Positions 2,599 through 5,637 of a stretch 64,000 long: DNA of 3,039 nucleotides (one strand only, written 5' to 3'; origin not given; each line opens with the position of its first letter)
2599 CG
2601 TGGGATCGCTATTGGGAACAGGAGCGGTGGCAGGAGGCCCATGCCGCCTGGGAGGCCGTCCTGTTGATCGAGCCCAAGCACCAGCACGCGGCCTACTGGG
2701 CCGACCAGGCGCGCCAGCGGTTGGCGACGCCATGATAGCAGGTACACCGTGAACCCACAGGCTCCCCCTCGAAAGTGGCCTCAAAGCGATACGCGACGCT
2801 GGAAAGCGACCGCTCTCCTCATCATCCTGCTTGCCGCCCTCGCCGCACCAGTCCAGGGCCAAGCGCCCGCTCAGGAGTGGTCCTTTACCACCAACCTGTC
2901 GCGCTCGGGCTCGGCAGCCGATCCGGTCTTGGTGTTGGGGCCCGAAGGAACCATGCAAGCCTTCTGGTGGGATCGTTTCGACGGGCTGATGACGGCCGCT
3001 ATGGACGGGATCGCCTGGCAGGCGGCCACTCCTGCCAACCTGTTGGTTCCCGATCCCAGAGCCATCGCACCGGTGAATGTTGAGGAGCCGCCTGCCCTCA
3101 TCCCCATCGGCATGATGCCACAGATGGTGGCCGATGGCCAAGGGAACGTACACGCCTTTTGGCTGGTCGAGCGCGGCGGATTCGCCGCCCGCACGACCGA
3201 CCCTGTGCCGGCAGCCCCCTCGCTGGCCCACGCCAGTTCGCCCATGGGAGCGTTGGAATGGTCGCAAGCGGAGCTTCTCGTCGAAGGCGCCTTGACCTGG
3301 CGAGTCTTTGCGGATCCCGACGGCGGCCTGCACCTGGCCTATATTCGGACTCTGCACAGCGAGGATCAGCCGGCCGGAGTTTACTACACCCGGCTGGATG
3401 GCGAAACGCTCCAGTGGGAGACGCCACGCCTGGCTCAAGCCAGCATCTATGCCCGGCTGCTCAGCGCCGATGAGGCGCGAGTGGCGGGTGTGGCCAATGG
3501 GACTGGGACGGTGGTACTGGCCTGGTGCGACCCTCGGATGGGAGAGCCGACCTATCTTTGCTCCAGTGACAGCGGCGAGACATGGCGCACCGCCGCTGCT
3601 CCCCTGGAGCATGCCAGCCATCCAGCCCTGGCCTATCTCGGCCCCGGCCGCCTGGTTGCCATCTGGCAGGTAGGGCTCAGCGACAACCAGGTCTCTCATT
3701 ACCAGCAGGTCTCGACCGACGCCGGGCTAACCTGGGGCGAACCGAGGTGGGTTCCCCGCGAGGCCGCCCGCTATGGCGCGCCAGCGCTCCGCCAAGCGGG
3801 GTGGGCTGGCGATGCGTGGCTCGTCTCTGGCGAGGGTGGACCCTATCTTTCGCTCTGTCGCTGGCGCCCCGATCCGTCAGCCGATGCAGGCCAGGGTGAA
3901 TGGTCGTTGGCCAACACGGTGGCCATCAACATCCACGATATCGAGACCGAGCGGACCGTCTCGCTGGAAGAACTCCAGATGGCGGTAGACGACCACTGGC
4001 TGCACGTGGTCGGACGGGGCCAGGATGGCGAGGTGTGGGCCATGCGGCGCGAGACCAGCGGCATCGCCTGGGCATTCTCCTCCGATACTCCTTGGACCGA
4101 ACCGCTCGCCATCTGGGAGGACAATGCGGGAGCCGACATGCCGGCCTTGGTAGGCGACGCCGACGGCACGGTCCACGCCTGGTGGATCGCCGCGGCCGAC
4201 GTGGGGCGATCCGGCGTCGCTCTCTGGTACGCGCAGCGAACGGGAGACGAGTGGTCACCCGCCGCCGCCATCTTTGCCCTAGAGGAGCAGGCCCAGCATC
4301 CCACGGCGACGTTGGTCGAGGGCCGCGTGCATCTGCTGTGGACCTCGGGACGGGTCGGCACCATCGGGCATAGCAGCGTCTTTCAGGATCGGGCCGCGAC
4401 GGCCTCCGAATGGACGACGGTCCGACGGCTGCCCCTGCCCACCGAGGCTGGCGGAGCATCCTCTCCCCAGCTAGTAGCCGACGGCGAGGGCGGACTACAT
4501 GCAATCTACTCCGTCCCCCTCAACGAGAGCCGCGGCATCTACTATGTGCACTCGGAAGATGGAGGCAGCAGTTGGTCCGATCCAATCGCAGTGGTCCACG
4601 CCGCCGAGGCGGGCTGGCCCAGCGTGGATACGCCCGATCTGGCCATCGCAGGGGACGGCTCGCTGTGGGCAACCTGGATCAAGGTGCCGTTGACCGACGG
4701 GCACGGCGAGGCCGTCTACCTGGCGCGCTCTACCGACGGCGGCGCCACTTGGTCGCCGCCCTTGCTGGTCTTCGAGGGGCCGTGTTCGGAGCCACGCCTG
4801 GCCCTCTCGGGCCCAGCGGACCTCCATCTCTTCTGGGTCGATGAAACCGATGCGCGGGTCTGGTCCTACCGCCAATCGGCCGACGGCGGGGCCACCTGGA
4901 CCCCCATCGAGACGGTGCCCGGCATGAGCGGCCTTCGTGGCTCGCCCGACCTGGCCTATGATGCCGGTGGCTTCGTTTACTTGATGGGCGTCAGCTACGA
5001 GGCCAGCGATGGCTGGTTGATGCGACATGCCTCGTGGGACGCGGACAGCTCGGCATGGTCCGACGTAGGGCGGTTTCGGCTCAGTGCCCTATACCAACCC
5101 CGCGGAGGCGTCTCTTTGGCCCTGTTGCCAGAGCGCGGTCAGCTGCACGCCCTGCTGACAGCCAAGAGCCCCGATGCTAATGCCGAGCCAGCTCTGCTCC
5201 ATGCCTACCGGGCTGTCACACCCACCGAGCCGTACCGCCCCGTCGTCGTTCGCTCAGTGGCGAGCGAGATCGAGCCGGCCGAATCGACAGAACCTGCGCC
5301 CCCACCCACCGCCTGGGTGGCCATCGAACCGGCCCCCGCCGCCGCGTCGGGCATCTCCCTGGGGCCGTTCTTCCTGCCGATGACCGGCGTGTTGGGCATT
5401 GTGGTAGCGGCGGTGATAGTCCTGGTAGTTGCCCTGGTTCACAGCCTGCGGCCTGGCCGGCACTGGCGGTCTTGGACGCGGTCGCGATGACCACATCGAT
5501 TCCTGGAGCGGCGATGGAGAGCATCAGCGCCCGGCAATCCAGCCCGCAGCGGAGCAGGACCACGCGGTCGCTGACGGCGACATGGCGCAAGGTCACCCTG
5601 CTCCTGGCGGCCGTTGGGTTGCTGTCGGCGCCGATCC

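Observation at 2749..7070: Two tandem membrane-anchored BNR/Asp-box (sialidase-like) paralogs embedded in a glycan-assembly locus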

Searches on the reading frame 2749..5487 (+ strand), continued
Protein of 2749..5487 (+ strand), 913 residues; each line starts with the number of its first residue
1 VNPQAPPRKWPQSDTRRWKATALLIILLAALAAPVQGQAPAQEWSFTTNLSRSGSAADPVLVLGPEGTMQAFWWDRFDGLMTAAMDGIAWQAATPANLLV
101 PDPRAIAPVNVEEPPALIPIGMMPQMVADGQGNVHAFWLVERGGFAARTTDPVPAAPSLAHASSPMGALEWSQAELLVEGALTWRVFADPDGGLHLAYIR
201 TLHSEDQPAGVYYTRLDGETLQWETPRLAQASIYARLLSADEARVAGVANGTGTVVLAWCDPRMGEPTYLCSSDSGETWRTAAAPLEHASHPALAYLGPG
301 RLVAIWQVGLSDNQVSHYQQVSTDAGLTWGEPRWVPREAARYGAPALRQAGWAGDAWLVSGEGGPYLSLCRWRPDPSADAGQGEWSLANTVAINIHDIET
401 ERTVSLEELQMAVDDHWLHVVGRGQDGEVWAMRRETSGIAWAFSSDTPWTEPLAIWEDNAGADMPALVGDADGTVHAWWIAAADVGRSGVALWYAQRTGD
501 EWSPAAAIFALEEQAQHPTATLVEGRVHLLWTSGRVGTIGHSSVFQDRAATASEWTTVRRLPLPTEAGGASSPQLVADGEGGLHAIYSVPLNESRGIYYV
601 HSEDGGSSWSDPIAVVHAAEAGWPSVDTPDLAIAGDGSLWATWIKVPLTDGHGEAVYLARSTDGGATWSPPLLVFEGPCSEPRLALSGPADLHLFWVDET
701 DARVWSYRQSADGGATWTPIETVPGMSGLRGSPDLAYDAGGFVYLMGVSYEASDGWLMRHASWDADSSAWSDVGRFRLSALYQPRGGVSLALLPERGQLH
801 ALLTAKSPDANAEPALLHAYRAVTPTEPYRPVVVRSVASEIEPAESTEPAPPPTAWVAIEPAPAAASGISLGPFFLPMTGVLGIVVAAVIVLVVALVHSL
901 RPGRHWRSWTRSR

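Call 52: fold_search(model_id=the predicted structure, library=pdb)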
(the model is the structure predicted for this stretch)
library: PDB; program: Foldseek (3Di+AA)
matches with E <= 10: 1504; with E <= 0.001: 738
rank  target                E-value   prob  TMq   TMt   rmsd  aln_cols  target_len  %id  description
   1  7esk_A                2.7e-13  1.00  0.32  0.65   5.1       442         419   16  Crystal structure of a L-rhamnose-alpha-1,4-D-glucuronate lyase from Fusarium oxysporum 12S, Ligand free form (released 2021-08-04)
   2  7esn_A                8.3e-13  1.00  0.33  0.64   5.6       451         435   16  Crystal structure of a L-rhamnose-alpha-1,4-D-glucuronate lyase from Fusarium oxysporum 12S, H105F Rha-GlcA complex (released 2021-08-04)
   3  8jx8_B                3.9e-12  1.00  0.16  0.11  31.6      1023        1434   10  rat megalin head (released 2024-06-19)
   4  8t8s_A                5.7e-12  1.00  0.16  0.21  24.5       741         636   13  Sortilin-PGRN peptide complex (released 2024-06-26)
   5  5mrh_A                1.1e-11  1.00  0.16  0.21  24.0       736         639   14  Crystal structure of the Vps10p domain of human sortilin/NTS3 in complex with Triazolone 1 (released 2017-05-17)
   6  8t8s_B                1.7e-11  1.00  0.16  0.20  24.4       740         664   12  Sortilin-PGRN peptide complex (released 2024-06-26)
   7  8asv_B                2.4e-11  1.00  0.27  0.31  20.0       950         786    7  Cryo-EM structure of yeast Elongator complex (released 2022-12-07)
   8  4n7e_A                3.1e-11  1.00  0.16  0.20  24.0       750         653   12  Crystal structure of the Vps10p domain of human sortilin/NTS3 in complex with AF38469 (released 2014-01-22)
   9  5nnj_A                3.5e-11  1.00  0.17  0.22  23.1       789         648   12  Dimer structure of Sortilin ectodomain crystal form 3, 4.0 Angstrom (released 2017-11-29)
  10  5nnj_C                3.9e-11  1.00  0.17  0.22  23.1       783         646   12  Dimer structure of Sortilin ectodomain crystal form 3, 4.0 Angstrom (released 2017-11-29)
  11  5mri_A                4.4e-11  1.00  0.16  0.20  23.8       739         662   13  Crystal structure of the Vps10p domain of human sortilin/NTS3 in complex with Triazolone 18 (released 2017-05-17)
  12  8q83_C                4.7e-11  1.00  0.29  0.74   7.2       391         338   14  Photorhabdus laumondii lectin PLL5 in complex with alpha-methyl-fucoside (released 2025-03-05)
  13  5nmr_A                4.9e-11  1.00  0.16  0.22  23.8       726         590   13  Monomeric mouse Sortilin extracellular domain (released 2017-12-06)
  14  8q81                  5.4e-11  1.00  0.28  0.69  10.8       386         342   16  Photorhabdus laumondii lectin PLL3 in complex with alpha-methyl-fucoside (released 2025-03-05)
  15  4yz3_A                5.6e-11  1.00  0.25  0.33  17.4       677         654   12  Crystal Structure of Streptococcus pneumoniae NanC, in complex with Oseltamivir. (released 2016-04-20)
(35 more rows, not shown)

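Call 78: find_related_loci(query=A4, collection=metagenome_contigs, flank=10000)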
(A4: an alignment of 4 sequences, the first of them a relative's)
Query A4 (525 aa) in metagenome_contigs; peptide patterns used: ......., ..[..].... (x = any residue, [..] = any of these).
570 stretches matched a pattern; 183 encode a relative of the query (tblastn E <= 1e-3); the best 80 are kept; 80 distinct loci.
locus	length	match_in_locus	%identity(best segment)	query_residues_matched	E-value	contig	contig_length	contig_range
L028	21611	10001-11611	72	1-525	0e+0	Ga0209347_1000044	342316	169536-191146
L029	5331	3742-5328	72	1-525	0e+0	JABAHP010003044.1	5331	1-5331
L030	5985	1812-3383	72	1-524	0e+0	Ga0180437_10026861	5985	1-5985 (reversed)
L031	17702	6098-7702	70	1-522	0e+0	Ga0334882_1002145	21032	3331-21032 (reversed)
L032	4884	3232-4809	71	1-522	0e+0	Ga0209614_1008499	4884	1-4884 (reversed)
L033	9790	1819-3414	69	1-523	0e+0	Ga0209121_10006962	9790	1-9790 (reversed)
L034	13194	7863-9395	71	1-523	0e+0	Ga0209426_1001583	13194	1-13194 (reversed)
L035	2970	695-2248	71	1-525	0e+0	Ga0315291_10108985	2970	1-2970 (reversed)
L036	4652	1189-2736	70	1-524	0e+0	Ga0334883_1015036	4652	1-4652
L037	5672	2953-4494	70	1-524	0e+0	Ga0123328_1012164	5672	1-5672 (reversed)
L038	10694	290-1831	70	1-524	0e+0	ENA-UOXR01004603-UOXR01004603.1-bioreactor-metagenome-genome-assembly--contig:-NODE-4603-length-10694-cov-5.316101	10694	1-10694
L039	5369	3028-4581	70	1-523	0e+0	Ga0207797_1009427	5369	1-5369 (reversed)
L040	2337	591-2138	70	1-523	0e+0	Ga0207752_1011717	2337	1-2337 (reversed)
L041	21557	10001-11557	70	1-522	0e+0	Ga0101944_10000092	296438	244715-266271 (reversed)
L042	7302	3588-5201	70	1-524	0e+0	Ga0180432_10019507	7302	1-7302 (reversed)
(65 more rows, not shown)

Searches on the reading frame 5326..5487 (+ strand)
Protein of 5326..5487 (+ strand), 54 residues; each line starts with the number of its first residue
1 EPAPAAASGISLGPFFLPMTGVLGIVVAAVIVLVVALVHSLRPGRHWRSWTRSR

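Call 44: search_protein_families(library=ncbifam, proteins=[window:5326-5487:+], max_evalue=10)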
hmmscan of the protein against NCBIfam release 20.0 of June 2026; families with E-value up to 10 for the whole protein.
seq(54 aa): 0 families
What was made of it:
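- On Sortase (LPXTG) substrates: No NCBIfam sorting-signal model matched (call 44).
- Tried and rejected: No NCBIfam hit on six isolated tails (call 44).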
